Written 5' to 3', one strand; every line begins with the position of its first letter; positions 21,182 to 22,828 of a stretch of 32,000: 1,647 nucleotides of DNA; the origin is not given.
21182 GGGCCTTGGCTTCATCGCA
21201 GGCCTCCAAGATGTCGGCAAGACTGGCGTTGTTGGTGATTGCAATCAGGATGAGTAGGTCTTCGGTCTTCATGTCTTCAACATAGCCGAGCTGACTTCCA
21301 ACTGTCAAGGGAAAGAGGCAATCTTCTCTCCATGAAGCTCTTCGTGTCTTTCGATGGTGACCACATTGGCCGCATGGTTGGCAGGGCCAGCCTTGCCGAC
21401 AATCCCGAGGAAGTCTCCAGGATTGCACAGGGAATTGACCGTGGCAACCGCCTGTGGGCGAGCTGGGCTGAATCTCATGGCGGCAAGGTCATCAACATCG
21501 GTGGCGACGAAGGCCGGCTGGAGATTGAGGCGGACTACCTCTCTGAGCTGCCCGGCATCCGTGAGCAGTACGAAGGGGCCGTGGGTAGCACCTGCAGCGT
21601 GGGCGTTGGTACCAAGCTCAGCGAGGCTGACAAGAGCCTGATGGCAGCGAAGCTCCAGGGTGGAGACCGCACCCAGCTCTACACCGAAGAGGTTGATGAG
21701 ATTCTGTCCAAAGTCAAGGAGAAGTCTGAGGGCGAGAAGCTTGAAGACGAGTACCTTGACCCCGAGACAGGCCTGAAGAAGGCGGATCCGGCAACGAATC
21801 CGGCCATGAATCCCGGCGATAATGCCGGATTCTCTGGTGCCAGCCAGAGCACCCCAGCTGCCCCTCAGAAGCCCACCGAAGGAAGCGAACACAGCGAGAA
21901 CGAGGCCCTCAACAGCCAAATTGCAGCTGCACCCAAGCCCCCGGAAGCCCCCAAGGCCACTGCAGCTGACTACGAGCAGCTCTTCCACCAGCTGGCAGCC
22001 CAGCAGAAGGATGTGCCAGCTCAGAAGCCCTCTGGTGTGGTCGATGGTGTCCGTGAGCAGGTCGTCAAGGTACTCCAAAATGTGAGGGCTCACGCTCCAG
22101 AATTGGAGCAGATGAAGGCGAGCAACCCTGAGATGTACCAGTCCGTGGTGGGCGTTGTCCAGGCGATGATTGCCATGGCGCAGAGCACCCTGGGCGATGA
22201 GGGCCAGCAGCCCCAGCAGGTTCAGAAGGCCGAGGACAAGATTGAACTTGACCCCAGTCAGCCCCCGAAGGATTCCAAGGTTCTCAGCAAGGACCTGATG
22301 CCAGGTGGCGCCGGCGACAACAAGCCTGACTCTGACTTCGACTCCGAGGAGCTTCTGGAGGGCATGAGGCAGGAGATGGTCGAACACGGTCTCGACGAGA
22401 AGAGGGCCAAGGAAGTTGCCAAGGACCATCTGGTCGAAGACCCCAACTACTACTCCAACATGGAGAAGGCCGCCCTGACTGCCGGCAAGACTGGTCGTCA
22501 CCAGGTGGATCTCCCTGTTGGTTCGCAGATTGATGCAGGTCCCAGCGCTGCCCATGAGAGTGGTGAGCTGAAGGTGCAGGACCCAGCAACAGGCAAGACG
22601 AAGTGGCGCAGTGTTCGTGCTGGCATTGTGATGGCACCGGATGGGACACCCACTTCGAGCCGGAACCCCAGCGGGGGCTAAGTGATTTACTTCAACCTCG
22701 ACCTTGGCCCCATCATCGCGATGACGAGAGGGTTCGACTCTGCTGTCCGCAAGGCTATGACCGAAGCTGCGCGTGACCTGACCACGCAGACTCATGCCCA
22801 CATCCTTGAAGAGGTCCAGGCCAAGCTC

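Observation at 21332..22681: Phage protein with a minimal GGDEF/Cas10-palm (mCpol-like) cyclase domain and no recognisable sensor or effector partner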

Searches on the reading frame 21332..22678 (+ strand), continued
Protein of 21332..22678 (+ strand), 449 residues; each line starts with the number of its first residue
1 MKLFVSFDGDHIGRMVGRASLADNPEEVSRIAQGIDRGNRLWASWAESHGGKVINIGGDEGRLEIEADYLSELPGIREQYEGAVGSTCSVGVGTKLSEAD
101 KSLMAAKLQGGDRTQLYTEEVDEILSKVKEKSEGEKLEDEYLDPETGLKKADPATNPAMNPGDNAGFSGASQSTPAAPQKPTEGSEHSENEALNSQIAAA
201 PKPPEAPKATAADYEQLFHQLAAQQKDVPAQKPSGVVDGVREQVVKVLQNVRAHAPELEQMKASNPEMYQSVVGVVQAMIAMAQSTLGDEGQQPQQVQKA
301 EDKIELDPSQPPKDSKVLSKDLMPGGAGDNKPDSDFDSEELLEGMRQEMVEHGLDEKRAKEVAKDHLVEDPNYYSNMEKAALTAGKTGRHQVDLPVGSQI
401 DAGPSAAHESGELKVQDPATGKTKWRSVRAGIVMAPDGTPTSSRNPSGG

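Call 40: fold_search(model_id=the predicted structure, library=pdb)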
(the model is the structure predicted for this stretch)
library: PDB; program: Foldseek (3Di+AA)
matches with E <= 10: 1093; with E <= 0.001: 30
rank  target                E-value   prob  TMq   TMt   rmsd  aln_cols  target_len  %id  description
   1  9pd0_C                8.4e-08  1.00  0.24  0.86   1.9       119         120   21  Panoptes OptS minimal CRISPR polymerase (mCpol) with non-hydrolyzable ligand ApCpp from Klebsiella pneumoniae strain K (released 2025-09-24)
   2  9mnr_A                2.0e-07  1.00  0.24  0.86   1.6       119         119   23  Panoptes OptS minimal CRISPR polymerase (mCpol) from Klebsiella pneumoniae strain KP67 (released 2025-09-24)
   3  9pd0_D                5.7e-07  1.00  0.24  0.86   1.6       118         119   23  Panoptes OptS minimal CRISPR polymerase (mCpol) with non-hydrolyzable ligand ApCpp from Klebsiella pneumoniae strain K (released 2025-09-24)
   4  9pd0_A                7.8e-07  1.00  0.23  0.81   2.6       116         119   22  Panoptes OptS minimal CRISPR polymerase (mCpol) with non-hydrolyzable ligand ApCpp from Klebsiella pneumoniae strain K (released 2025-09-24)
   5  9mnr_B                8.8e-07  1.00  0.24  0.86   1.6       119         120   23  Panoptes OptS minimal CRISPR polymerase (mCpol) from Klebsiella pneumoniae strain KP67 (released 2025-09-24)
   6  9nwn_A                1.5e-06  1.00  0.24  0.81   2.7       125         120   22  Structure of minimal CRISPR polymerase bound to ApNHpp (released 2025-08-27)
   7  5m3c_A                6.6e-05  1.00  0.24  0.25   4.7       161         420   18  Structure of the hybrid domain (GGDEF-EAL) of PA0575 from Pseudomonas aeruginosa PAO1 at 2.8 Ang. with GTP and Ca2+ bo (released 2017-12-20)
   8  4zvg_A                8.0e-05  1.00  0.20  0.47   4.3       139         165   16  Crystal structure of GGDEF domain of the E. coli DosC - form III (released 2015-11-11)
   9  4zve                  1.2e-04  1.00  0.20  0.48   4.3       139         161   16  Crystal structure of GGDEF domain of the E. coli DosC - form I (apo-form) (released 2015-11-11)
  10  4zvf                  1.4e-04  1.00  0.22  0.56   4.0       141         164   18  Crystal structure of GGDEF domain of the E. coli DosC - form II (GTP-alpha-S-bound) (released 2015-11-11)
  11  5xge                  1.5e-04  1.00  0.22  0.18   4.2       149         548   18  Crystal structure of the PAS-GGDEF-EAL domain of PA0861 from Pseudomonas aeruginosa in complex with cyclic di-GMP (released 2017-12-20)
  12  9bkv_B                1.6e-04  1.00  0.21  0.13   5.7       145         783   14  DosP R97A bent form (released 2024-11-20)
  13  4rnh                  1.7e-04  1.00  0.17  0.18  11.7       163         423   19  PaMorA tandem diguanylate cyclase - phosphodiesterase, c-di-GMP complex (released 2014-11-19)
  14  7a7e_B                1.8e-04  1.00  0.21  0.48   4.3       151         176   19  Structure of a delta-N mutant - E232start - of PA1120 (TpbB or YfiN) from Pseudomonas aeruginosa (PAO1) comprising onl (released 2021-07-07)
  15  9cmf_A                2.1e-04  1.00  0.21  0.13   5.6       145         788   15  Substrate bound DosP (released 2024-11-20)
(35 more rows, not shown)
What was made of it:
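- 21332..21691 (+): mCpol (minimal CRISPR polymerase) palm domain, aa 1-120. Foldseek top hits are OptS 9pd0, 9mnr and 9nwn at TM 0.81-0.86 (call 40).
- Closest known: GGDEF diguanylate cyclases and the Cas10 palm domain. Same: They are second-tier structural matches (E about 1e-4 to 1e-3, call 40).
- Checked: GGDEF domains and Cas10/Csm1 follow (call 40).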

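Call 41: fold_search(model_id=the predicted structure, library=viral)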
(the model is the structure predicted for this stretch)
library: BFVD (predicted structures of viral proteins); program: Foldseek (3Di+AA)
matches with E <= 10: 184; with E <= 0.001: 2
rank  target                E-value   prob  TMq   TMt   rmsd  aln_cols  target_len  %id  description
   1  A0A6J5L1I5            4.2e-18  1.00  0.29  0.35  30.6       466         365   19  Uncharacterized protein [uncultured Caudovirales phage]
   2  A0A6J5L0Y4            8.4e-05  1.00  0.20  0.23   4.0       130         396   20  GGDEF domain [uncultured Caudovirales phage]
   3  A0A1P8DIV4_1          2.7e-03  1.00  0.12  0.06  14.3       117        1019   35  (no name in the UniProt tables at hand)
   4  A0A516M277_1          1.1e-02  0.75  0.18  0.08  24.8       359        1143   14  (no name in the UniProt tables at hand)
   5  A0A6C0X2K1            1.5e-02  0.99  0.16  0.15   6.1       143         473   10  RNA-directed RNA polymerase [Apple tombus-like virus 1]
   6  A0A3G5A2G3            1.7e-02  0.98  0.19  0.20   7.2       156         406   10  Response regulator [Harvfovirus sp.]
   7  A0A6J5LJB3            2.8e-02  0.97  0.15  0.25   7.6       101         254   23  DNA-directed DNA polymerase, family A, palm domain containing protein [uncultured Caudovirales phage]
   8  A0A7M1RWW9            3.2e-02  0.94  0.14  0.11   6.6       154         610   12  DNA polymerase [uncultured phage cr3_1]
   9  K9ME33                3.8e-02  0.13  0.11  0.13  28.2       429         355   10  (no name in the UniProt tables at hand)
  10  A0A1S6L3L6            4.9e-02  0.89  0.17  0.43   6.5       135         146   16  Uncharacterized protein [Erwinia phage vB_EamM_Yoloswag]
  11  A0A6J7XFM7            5.2e-02  0.96  0.14  0.10   7.6       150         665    7  Uncharacterized protein [uncultured Caudovirales phage]
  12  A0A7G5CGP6            6.6e-02  0.72  0.16  0.21   9.8       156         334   16  (no name in the UniProt tables at hand)
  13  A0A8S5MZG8            7.5e-02  0.91  0.14  0.16   7.9       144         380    7  DNA polymerase (Fragment) [Siphoviridae sp. ctKXi8]
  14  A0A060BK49            1.0e-01  0.82  0.13  0.19   6.5       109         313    9  DNA-directed DNA polymerase [Podophage Lau218]
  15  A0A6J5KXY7            1.2e-01  0.99  0.14  0.12   5.6        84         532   39  Uncharacterized protein [uncultured Caudovirales phage]
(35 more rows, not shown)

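Call 44: search_protein_families(library=pfam, alignment_id=A3, max_evalue=0.001)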
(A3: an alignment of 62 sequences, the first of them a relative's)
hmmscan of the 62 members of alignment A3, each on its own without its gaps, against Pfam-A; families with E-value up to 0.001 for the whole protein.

A. member 1, P0002 (655 aa): 2 families
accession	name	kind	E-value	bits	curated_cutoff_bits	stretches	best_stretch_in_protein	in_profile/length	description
PF18182.6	mCpol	-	9.1e-09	36.1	26.4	1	4-116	1-113/114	minimal CRISPR polymerase domain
PF18905.5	DUF5661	-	4.4e-05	24.2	27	1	557-585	29-61/65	Protein of unknown function (DUF5661)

B. families by the number of members that match (of 62 scanned): 12 families
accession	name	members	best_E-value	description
PF18182.6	mCpol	48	1.4e-17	minimal CRISPR polymerase domain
PF18905.5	DUF5661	17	6.5e-13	Protein of unknown function (DUF5661)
PF22335.1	Cas10-Cmr2_palm2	6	2.5e-06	Cas10/Cmr2, second palm domain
PF00583.31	Acetyltransf_1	3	7.3e-12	Acetyltransferase (GNAT) family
PF13563.12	2_5_RNA_ligase2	2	2.5e-06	2'-5' RNA ligase superfamily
PF13673.13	Acetyltransf_10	2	2.9e-06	Acetyltransferase (GNAT) domain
PF02074.21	Peptidase_M32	2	0.00078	Carboxypeptidase Taq (M32) metallopeptidase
PF18760.7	ART-PolyVal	1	2.4e-17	ADP-Ribosyltransferase in polyvalent proteins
PF13508.13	Acetyltransf_7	1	4.5e-09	Acetyltransferase (GNAT) domain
PF02834.22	LigT_PEase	1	5.1e-05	LigT like Phosphoesterase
PF14542.12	Acetyltransf_CG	1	0.00069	GCN5-related N-acetyl-transferase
PF23474.1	Acb1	1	0.00097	Anti-CBASS protein Acb1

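Call 48: find_encoding_contigs(protein=P0120, flank=10000, max_places=2)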
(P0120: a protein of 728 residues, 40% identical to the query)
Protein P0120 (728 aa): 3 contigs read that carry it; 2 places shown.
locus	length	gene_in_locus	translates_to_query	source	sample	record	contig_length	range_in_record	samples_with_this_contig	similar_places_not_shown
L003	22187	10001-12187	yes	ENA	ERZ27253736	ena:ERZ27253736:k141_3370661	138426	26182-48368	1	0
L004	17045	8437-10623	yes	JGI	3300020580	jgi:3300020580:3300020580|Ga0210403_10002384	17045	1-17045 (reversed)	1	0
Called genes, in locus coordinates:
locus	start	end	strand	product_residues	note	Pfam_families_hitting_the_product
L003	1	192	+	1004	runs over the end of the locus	-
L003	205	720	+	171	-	PF01844:HNH, PF13395:HNH_4 (weak), PF14279:HNH_5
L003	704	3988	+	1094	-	-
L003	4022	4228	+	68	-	-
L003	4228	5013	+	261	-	-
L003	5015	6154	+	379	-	PF02643:DUF192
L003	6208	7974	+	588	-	-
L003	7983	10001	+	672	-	PF27249:MJ0330_N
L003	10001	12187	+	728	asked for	PF13563:2_5_RNA_ligase2 (faint), PF18182:mCpol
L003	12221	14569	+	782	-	-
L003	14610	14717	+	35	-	-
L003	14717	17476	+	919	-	-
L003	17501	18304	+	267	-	-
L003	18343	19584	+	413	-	-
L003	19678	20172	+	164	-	-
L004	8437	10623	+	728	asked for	PF13563:2_5_RNA_ligase2 (faint), PF18182:mCpol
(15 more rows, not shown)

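Call 49: find_encoding_contigs(protein=P0057, flank=10000, max_places=1)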
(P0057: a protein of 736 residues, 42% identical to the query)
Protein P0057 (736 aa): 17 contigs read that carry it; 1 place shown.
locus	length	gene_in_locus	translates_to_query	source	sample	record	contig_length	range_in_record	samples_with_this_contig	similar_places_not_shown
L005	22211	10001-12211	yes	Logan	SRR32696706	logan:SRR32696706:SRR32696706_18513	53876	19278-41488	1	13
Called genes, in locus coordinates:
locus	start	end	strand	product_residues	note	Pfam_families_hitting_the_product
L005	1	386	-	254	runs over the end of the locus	-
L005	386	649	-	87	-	-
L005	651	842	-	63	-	-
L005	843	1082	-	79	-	-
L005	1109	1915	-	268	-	-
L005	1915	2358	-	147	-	-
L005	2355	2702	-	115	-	-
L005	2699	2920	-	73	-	-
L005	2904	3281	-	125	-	-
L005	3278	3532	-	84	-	-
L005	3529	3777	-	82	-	-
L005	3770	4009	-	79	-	-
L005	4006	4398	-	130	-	-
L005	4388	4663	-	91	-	-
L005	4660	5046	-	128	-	-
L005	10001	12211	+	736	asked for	PF18182:mCpol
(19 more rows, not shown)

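Call 57: find_related_loci(query=A2, collection=viral_contigs, flank=10000)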
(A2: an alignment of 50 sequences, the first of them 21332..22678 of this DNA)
Query A2 (449 aa) in viral_contigs; peptide patterns used: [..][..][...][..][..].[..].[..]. (x = any residue, [..] = any of these).
59 stretches matched a pattern; 17 encode a relative of the query (tblastn E <= 1e-3); 17 distinct loci.
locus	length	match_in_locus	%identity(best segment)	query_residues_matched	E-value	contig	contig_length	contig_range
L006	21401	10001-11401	78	1-448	0e+0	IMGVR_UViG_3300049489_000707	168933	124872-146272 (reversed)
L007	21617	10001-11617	56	1-445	5e-101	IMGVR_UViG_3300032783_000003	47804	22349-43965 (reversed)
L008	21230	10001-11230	44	3-447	8e-100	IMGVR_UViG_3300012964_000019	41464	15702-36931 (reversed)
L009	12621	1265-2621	61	1-448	1e-96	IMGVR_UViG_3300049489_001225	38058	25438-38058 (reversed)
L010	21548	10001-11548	36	3-447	7e-82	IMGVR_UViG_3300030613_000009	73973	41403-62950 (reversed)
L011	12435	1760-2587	47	1-284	1e-70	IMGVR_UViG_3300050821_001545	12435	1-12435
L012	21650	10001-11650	63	1-448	4e-70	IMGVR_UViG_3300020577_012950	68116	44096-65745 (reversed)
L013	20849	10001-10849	40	1-286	3e-56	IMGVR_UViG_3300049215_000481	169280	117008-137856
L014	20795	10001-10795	42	1-284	4e-55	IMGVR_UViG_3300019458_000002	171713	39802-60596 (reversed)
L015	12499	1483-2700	30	1-437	3e-52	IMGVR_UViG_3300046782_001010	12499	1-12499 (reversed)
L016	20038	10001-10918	38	3-303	7e-52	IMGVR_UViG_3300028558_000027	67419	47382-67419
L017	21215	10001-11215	31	1-437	2e-49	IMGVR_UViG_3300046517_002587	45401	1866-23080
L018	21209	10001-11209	30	1-437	4e-46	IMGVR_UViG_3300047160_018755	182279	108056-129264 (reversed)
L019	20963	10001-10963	33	1-305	3e-43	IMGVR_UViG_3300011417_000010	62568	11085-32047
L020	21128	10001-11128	54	1-292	3e-43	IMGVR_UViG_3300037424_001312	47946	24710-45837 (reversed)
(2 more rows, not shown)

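Call 74: find_related_loci(query=A7, collection=genome_contigs, flank=8000)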
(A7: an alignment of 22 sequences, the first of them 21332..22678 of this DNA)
Query A7 (449 aa) in genome_contigs; peptide patterns used: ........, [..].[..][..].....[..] (x = any residue, [..] = any of these).
59 stretches matched a pattern; 2 encode a relative of the query (tblastn E <= 1e-3); 2 distinct loci.
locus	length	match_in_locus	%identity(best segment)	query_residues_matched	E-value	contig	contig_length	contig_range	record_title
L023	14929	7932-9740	34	2-380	5e-45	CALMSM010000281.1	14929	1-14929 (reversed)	MAG TPA_asm: uncultured Candidatus Saccharibacteria bacterium isolate SRR6158316_bin.85_CONCOCT_v1.1_MAG genome assembly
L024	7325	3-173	75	391-447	4e-23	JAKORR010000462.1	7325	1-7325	MAG: Armatimonadota bacterium isolate all_maxbin.385_sub k201_1079710, whole genome shotgun sequence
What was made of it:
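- The family is absent from the cellular genomes searched (call 74).
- Tried and rejected: The narrower one found only two MAG contigs (call 74).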

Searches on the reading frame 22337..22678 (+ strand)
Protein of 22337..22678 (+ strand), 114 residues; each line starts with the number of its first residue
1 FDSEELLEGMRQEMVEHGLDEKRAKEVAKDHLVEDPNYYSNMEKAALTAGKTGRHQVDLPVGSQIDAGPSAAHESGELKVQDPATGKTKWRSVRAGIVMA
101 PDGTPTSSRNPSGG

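Call 77: search_protein_representatives(protein=window:22337-22678:+)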
Query: 114 residues. Proteins with E-value up to 0.001 (for the whole library): 320; up to 1e-10: 84; up to 1e-30: 17. The best 150 are listed.
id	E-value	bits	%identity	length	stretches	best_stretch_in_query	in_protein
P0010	3.0e-49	182.2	78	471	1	1-113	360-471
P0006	2.1e-48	179.5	77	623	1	1-113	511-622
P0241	3.5e-44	166.0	74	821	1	1-113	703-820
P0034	1.2e-40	154.6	75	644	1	1-114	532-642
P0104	1.5e-40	154.2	68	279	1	1-114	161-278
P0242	1.8e-40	154.0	74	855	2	45-114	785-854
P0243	2.9e-37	143.7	68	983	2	42-113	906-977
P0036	6.7e-37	142.5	62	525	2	42-114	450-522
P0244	8.2e-37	142.2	72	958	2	46-114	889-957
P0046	2.9e-34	134.0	62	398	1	1-112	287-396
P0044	3.0e-32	127.6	64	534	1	1-113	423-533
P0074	3.0e-32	127.6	68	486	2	42-114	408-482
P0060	3.4e-32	127.4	67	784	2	42-114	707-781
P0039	3.9e-32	127.2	61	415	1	1-111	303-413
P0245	4.4e-32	127.0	61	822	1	1-113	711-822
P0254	4.5e-22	94.8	67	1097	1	41-113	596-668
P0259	9.1e-21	90.6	68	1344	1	40-113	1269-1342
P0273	6.8e-16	74.9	50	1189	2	43-112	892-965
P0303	1.6e-09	54.4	47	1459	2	49-110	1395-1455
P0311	1.9e-08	51.0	45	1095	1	1-108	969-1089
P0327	2.6e-07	47.3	50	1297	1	42-113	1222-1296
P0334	4.4e-07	46.6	42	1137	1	1-110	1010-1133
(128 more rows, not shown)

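Call 83: search_protein_families(library=pfam, alignment_id=A8, max_evalue=0.0001)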
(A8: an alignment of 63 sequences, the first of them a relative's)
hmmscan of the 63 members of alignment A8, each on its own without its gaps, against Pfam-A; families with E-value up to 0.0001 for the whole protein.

A. member 1, P0241 (821 aa): 2 families
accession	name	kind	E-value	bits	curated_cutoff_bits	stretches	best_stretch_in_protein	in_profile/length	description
PF18182.6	mCpol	-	2.3e-06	28.4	26.4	1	10-123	1-114/114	minimal CRISPR polymerase domain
PF18905.5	DUF5661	-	9.5e-05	23.1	27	0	704-742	16-57/65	Protein of unknown function (DUF5661)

B. families by the number of members that match (of 63 scanned): 11 families
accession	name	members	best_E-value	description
PF18905.5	DUF5661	30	2e-14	Protein of unknown function (DUF5661)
PF18182.6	mCpol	27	1.4e-16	minimal CRISPR polymerase domain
PF00583.31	Acetyltransf_1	4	1.1e-11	Acetyltransferase (GNAT) family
PF18760.7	ART-PolyVal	3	4e-21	ADP-Ribosyltransferase in polyvalent proteins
PF04055.27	Radical_SAM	3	4.2e-16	Radical SAM superfamily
PF13508.13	Acetyltransf_7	2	6.8e-09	Acetyltransferase (GNAT) domain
PF14542.12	Acetyltransf_CG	2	2.9e-06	GCN5-related N-acetyl-transferase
PF24669.2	Ddi2_HDD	2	9.4e-06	Ddi2 HDD domain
PF13302.13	Acetyltransf_3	1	1.2e-05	Acetyltransferase (GNAT) domain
PF11697.13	DUF3293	1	3.4e-05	Protein of unknown function (DUF3293)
PF22335.1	Cas10-Cmr2_palm2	1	9.4e-05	Cas10/Cmr2, second palm domain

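Call 84: search_protein_families(library=pfam, proteins=[P0303, P0259, P0327, P0273, P0334, P0254, P0311, P0243], max_evalue=0.001)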
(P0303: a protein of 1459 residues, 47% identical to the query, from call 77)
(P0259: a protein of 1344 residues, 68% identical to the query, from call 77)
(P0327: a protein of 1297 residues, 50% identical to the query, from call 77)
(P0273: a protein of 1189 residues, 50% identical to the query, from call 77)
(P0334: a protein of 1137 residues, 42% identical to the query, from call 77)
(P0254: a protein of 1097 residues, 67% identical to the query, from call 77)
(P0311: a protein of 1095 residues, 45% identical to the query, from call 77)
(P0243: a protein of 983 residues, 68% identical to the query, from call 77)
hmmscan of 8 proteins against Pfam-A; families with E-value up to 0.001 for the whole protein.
P0303 (1459 aa): 2 families
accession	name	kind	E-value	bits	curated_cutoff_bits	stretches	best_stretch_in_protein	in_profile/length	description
PF04055.27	Radical_SAM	-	4.2e-16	60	29.5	1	914-1074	3-166/166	Radical SAM superfamily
PF18905.5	DUF5661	-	4.3e-07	30.6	27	1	1334-1375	19-64/65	Protein of unknown function (DUF5661)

P0259 (1344 aa): 1 family
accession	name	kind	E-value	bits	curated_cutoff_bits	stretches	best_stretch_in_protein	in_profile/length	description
PF18182.6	mCpol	-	0.00011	23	26.4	1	7-102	18-113/114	minimal CRISPR polymerase domain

P0327 (1297 aa): 2 families
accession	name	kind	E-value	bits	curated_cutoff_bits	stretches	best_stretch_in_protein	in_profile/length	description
PF18182.6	mCpol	-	7e-12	46.2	26.4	1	5-116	2-113/114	minimal CRISPR polymerase domain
PF00583.31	Acetyltransf_1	-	6.6e-05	23.6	20.7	1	745-807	36-97/116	Acetyltransferase (GNAT) family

P0273 (1189 aa): 2 families
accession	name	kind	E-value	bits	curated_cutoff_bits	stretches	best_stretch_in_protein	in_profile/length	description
PF18905.5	DUF5661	-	1.8e-10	41.4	27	1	702-747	15-64/65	Protein of unknown function (DUF5661)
PF18182.6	mCpol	-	8e-06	26.7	26.4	1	7-118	2-113/114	minimal CRISPR polymerase domain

P0334 (1137 aa): 2 families
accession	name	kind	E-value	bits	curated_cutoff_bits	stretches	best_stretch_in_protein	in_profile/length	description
PF04055.27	Radical_SAM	-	5.6e-15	56.3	29.5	1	755-914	3-165/166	Radical SAM superfamily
PF18905.5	DUF5661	-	1.1e-08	35.7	27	1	1013-1055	18-64/65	Protein of unknown function (DUF5661)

P0254 (1097 aa): 0 families

P0311 (1095 aa): 3 families
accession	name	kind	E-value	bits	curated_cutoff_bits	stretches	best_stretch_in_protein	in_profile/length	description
PF04055.27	Radical_SAM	-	6.5e-16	59.4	29.5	1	571-725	9-166/166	Radical SAM superfamily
PF18182.6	mCpol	-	3.5e-15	56.8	26.4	1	8-118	3-113/114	minimal CRISPR polymerase domain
PF18905.5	DUF5661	-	3.5e-08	34.1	27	1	977-1014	23-64/65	Protein of unknown function (DUF5661)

P0243 (983 aa): 2 families
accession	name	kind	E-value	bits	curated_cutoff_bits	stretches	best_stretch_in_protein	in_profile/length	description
PF18182.6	mCpol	-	3.6e-08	34.2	26.4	1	10-122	1-113/114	minimal CRISPR polymerase domain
PF18905.5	DUF5661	-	0.00072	20.3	27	0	671-708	18-58/65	Protein of unknown function (DUF5661)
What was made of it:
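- Relatives add further enzymes (GNAT, ART-PolyVal, radical SAM) to the same scaffold (calls 83, 84), which a purely structural protein would not need.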
